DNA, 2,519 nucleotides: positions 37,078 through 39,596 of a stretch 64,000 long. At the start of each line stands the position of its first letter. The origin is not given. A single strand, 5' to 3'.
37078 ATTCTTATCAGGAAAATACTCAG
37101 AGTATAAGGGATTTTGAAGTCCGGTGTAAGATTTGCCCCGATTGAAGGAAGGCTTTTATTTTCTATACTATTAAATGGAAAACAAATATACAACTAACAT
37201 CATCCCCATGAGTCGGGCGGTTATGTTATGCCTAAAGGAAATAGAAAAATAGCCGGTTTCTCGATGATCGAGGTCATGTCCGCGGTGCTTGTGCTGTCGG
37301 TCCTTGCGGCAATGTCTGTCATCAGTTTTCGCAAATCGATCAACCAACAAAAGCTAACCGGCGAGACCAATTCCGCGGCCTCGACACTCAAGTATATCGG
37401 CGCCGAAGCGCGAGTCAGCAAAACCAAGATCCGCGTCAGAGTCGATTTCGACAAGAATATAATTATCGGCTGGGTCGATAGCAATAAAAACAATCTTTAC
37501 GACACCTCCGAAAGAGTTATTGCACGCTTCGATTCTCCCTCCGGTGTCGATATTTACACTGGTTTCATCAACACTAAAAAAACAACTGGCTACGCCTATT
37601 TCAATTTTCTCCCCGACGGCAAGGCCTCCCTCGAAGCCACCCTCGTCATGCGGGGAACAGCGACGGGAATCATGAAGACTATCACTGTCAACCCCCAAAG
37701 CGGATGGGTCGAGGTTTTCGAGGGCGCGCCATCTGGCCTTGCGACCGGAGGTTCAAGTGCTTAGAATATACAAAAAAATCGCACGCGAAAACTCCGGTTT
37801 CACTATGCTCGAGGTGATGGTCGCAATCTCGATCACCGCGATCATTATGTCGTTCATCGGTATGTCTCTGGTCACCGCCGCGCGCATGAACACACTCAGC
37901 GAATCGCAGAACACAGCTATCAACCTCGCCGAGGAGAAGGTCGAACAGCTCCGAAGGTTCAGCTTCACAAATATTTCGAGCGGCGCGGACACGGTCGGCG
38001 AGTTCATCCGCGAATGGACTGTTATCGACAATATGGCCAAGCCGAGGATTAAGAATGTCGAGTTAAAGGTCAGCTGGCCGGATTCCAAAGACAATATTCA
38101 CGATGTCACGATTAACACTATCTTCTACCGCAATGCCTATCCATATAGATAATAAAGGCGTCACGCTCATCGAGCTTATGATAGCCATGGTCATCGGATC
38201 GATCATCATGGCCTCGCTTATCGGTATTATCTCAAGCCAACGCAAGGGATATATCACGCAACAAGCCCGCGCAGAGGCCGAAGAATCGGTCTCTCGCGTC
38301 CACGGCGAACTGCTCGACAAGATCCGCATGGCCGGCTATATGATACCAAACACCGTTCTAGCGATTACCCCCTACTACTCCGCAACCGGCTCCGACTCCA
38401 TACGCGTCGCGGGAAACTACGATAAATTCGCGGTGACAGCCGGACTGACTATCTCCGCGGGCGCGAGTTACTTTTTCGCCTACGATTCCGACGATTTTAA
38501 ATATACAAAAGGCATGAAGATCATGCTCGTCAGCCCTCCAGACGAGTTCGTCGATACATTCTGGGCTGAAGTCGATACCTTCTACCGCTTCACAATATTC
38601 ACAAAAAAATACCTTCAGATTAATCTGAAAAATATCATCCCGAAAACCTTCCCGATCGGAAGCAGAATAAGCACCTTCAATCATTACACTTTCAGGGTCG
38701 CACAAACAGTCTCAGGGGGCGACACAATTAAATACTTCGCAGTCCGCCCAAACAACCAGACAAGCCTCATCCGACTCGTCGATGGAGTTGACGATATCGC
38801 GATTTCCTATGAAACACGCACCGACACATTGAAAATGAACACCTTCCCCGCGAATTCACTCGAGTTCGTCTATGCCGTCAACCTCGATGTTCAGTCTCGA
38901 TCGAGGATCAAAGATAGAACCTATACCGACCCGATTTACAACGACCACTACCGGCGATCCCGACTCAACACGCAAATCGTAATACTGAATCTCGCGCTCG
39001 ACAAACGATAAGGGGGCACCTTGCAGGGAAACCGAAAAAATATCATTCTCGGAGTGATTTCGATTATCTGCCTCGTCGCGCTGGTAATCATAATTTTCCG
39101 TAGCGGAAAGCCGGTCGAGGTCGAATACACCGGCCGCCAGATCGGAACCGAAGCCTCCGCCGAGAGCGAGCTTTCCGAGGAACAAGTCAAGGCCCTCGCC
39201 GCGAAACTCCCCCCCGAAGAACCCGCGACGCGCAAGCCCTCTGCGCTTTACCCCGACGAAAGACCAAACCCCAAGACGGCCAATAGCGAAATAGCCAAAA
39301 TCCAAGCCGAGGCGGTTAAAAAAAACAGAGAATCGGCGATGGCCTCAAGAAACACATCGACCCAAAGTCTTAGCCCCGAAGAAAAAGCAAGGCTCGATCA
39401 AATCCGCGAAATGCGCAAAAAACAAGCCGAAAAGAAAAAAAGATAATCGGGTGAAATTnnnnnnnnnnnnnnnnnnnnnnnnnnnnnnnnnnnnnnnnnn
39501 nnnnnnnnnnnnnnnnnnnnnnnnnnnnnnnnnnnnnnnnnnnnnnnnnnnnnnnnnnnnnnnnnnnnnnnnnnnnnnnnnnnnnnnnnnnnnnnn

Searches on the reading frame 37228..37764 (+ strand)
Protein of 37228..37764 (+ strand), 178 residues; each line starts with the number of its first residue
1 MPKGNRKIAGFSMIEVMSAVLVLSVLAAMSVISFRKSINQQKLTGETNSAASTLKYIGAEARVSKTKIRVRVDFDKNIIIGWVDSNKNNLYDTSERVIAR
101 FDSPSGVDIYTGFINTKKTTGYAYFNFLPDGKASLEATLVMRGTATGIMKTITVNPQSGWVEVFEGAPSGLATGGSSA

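Call 4: search_protein_families(library=pfam, proteins=[window:37228-37764:+], max_evalue=1)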
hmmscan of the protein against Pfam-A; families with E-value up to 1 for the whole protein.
window:37228-37764:+ (178 aa): 3 families
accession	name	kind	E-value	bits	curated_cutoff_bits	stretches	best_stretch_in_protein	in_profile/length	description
PF12019.13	GspH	-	1.7e-07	32.1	21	1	47-157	2-107/108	Type II transport protein GspH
PF07963.17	N_methyl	-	4.3e-05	23.4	21.2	1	6-30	2-26/27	Prokaryotic N-terminal methylation motif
PF20009.4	GEVED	-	0.33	12.2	24.4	1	80-124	3-48/78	GEVED domain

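Call 6: search_protein_families(library=ncbifam, proteins=[window:37228-37764:+], max_evalue=1)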
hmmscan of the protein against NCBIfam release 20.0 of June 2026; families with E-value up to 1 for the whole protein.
window:37228-37764:+ (178 aa): 13 families
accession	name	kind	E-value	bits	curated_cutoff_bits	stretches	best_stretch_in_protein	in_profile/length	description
TIGR01708.2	typeII_sec_gspH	equivalog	1.3e-06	28.5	80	1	9-103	2-95/169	type II secretion system minor pseudopilin GspH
NF040982.1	ComGD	equivalog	9.9e-05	22.8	70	1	9-86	2-79/139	competence type IV pilus minor pilin ComGD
NF007800.0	PRK10506.1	equivalog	0.00031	20.6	158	1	5-75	5-75/163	prepilin peptidase-dependent protein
TIGR02596.1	TIGR02596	subfamily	0.0006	19.9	70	1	11-71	1-61/196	Verru_Chthon cassette protein D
TIGR02532.1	IV_pilin_GFxxxE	domain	0.00075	19.2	16.3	1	9-29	2-22/24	prepilin-type N-terminal cleavage/methylation domain-containing protein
NF041013.1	T4P_ComGE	equivalog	0.0022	18.1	49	1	7-47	2-42/83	competence type IV pilus minor pilin ComGE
NF007862.0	PRK10574.1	equivalog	0.0045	17.1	138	1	8-44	4-40/145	prepilin peptidase-dependent pilin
NF003227.0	PRK04195.1-2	equivalog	0.006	15.4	502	1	60-128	235-302/487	replication factor C large subunit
NF047827.1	T3SSXpsH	equivalog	0.013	15.2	160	1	10-74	2-66/145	type II secretion system protein XpsH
TIGR02523.1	type_IV_pilV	equivalog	0.03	14.8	52.2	1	9-33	2-28/139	type IV pilus modification protein PilV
NF003229.0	PRK04195.1-5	equivalog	0.037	12.7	280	1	61-118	248-305/413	replication factor C large subunit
NF041775.1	typeIV_PilA_Myxo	equivalog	0.067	13.1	400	1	5-42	7-44/214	type IV pilin protein PilA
NF058601.1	ActlTfSucTMsmeg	equivalog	0.13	10.6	1275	1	14-69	406-461/723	acetyltransferase SucT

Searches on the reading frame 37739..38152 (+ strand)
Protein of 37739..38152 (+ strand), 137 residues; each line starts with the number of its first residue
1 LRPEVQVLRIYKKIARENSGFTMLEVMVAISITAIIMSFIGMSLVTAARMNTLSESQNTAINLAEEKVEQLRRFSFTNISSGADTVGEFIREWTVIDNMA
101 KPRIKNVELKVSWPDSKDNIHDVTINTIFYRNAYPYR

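Call 4: search_protein_families(library=pfam, proteins=[window:37739-38152:+], max_evalue=1)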
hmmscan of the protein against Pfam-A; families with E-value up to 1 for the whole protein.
window:37739-38152:+ (137 aa): 4 families
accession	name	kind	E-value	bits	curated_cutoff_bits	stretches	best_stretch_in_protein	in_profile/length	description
PF07963.17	N_methyl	-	9.6e-07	28.6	21.2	1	18-39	4-25/27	Prokaryotic N-terminal methylation motif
PF11773.13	ComGE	-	0.03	14.7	25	1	23-69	2-48/82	Competence system putative prepilin ComGE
PF00640.29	PID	-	0.039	14.4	20.9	1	55-130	17-84/140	Phosphotyrosine interaction domain (PTB/PID)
PF02676.19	TYW3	-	0.22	11.3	27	1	18-73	143-207/211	Methyltransferase TYW3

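Call 6: search_protein_families(library=ncbifam, proteins=[window:37739-38152:+], max_evalue=1)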
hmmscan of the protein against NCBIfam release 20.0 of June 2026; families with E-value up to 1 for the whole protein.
window:37739-38152:+ (137 aa): 17 families
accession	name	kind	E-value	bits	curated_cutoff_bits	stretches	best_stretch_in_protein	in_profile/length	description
TIGR02523.1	type_IV_pilV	equivalog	2e-06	28.3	52.2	1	19-85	2-68/139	type IV pilus modification protein PilV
TIGR02532.1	IV_pilin_GFxxxE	domain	2.2e-06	27.3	16.3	1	19-40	2-23/24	prepilin-type N-terminal cleavage/methylation domain-containing protein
NF041013.1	T4P_ComGE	equivalog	2.3e-06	27.6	49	1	17-70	2-55/83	competence type IV pilus minor pilin ComGE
NF041002.1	pilin_ComGF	equivalog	4.1e-05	23.8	80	1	19-57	2-40/139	competence type IV pilus minor pilin ComGF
NF047828.1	T3SSXpsI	equivalog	6.1e-05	23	150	1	20-64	3-47/132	type II secretion system protein XpsI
TIGR01707.1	gspI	equivalog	6.8e-05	23.3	44.35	1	20-113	1-98/101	type II secretion system minor pseudopilin GspI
TIGR01708.2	typeII_sec_gspH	equivalog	0.00024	21.1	80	1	19-55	2-38/169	type II secretion system minor pseudopilin GspH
NF038303.1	EPS_HpsB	equivalog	0.00079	19.5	150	1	18-50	2-36/211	hormogonium polysaccharide secretion pseudopilin HpsB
NF007848.0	PRK10557.1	equivalog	0.0017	17.7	120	1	14-40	6-32/192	prepilin peptidase-dependent protein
TIGR01710.1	typeII_sec_gspG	equivalog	0.007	16.4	88.85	1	19-65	1-46/134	type II secretion system major pseudopilin GspG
NF007800.0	PRK10506.1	equivalog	0.0085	15.9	158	1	14-43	4-32/163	prepilin peptidase-dependent protein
TIGR02596.1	TIGR02596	subfamily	0.012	15.7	70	1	21-59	1-39/196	Verru_Chthon cassette protein D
NF007862.0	PRK10574.1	equivalog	0.017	15.3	138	1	17-42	3-27/145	prepilin peptidase-dependent pilin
TIGR02599.1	TIGR02599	subfamily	0.035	13.3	256.5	1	20-60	1-41/361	Verru_Chthon cassette protein C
NF038304.1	EPS_HpsC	equivalog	0.078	12.5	200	1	12-38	14-40/318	hormogonium polysaccharide secretion pseudopilin HpsC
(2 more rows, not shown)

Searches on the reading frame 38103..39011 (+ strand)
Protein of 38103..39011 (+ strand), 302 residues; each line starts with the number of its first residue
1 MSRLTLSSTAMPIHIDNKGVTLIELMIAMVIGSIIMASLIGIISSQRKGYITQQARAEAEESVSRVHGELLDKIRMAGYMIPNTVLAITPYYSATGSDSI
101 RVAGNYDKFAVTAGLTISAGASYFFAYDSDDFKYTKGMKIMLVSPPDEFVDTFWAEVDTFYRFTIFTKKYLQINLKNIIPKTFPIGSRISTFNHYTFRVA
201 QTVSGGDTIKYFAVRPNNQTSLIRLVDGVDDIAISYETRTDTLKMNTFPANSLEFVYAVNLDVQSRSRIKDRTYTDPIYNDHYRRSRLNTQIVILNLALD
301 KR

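Call 4: search_protein_families(library=pfam, proteins=[window:38103-39011:+], max_evalue=1)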
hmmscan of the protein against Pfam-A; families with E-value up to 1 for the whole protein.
window:38103-39011:+ (302 aa): 1 family
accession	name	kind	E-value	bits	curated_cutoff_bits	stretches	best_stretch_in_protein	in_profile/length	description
PF07963.17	N_methyl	-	1.9e-08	33.9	21.2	1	17-39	4-26/27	Prokaryotic N-terminal methylation motif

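Call 6: search_protein_families(library=ncbifam, proteins=[window:38103-39011:+], max_evalue=1)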
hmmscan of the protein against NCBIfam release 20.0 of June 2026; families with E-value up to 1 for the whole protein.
window:38103-39011:+ (302 aa): 14 families
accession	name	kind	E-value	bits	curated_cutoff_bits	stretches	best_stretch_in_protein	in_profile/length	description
NF007848.0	PRK10557.1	equivalog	6.2e-07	28.9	120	1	14-79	7-72/192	prepilin peptidase-dependent protein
TIGR02532.1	IV_pilin_GFxxxE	domain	3.6e-06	26.6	16.3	1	18-38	2-22/24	prepilin-type N-terminal cleavage/methylation domain-containing protein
NF041013.1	T4P_ComGE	equivalog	2.3e-05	24.4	49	1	17-49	3-35/83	competence type IV pilus minor pilin ComGE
NF038304.1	EPS_HpsC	equivalog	0.0011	18.6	200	1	16-62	19-65/318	hormogonium polysaccharide secretion pseudopilin HpsC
TIGR01707.1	gspI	equivalog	0.0048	17.4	44.35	1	19-49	1-31/101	type II secretion system minor pseudopilin GspI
TIGR02596.1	TIGR02596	subfamily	0.007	16.5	70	0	21-41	2-22/196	Verru_Chthon cassette protein D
NF040999.1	pilin_ComGC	equivalog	0.0085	16.3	75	1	18-55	2-38/84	competence type IV pilus major pilin ComGC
NF007800.0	PRK10506.1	equivalog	0.01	15.7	158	1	16-47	7-36/163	prepilin peptidase-dependent protein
TIGR02523.1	type_IV_pilV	equivalog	0.011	16.2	52.2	1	18-77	2-57/139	type IV pilus modification protein PilV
NF007862.0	PRK10574.1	equivalog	0.011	15.9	138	1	17-54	4-37/145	prepilin peptidase-dependent pilin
TIGR02599.1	TIGR02599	subfamily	0.024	13.9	256.5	1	19-59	1-41/361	Verru_Chthon cassette protein C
TIGR01710.1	typeII_sec_gspG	equivalog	0.1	12.6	88.85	1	18-83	1-61/134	type II secretion system major pseudopilin GspG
TIGR01708.2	typeII_sec_gspH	equivalog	0.1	12.6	80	1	18-56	2-41/169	type II secretion system minor pseudopilin GspH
NF041002.1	pilin_ComGF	equivalog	0.16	12.2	80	1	17-50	1-34/139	competence type IV pilus minor pilin ComGF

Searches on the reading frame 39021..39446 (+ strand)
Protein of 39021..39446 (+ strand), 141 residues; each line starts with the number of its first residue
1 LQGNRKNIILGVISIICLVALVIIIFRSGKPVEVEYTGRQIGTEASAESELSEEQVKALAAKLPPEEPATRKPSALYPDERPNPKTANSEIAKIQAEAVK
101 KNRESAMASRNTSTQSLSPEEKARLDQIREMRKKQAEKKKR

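Call 4: search_protein_families(library=pfam, proteins=[window:39021-39446:+], max_evalue=1)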
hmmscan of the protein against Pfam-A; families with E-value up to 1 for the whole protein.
window:39021-39446:+ (141 aa): 3 families
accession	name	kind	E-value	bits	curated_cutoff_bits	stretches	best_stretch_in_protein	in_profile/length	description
PF04760.21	IF2_N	-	0.038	14.2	25.3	1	41-63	27-50/53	Translation initiation factor IF-2, N-terminal region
PF02932.22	Neur_chan_memb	-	0.1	13.2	28.1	1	9-139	67-197/233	Neurotransmitter-gated ion-channel transmembrane region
PF24267.1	HVO_1552_C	-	0.18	12.5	27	1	9-65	18-75/98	HVO_1552, C-terminal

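Call 6: search_protein_families(library=ncbifam, proteins=[window:39021-39446:+], max_evalue=1)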
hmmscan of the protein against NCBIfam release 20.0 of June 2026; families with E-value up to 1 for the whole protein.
window:39021-39446:+ (141 aa): 1 family
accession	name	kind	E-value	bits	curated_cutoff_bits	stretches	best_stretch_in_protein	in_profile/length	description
NF038305.1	HpsJ_fam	subfamily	0.028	14.4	60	1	39-139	111-203/234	HpsJ family protein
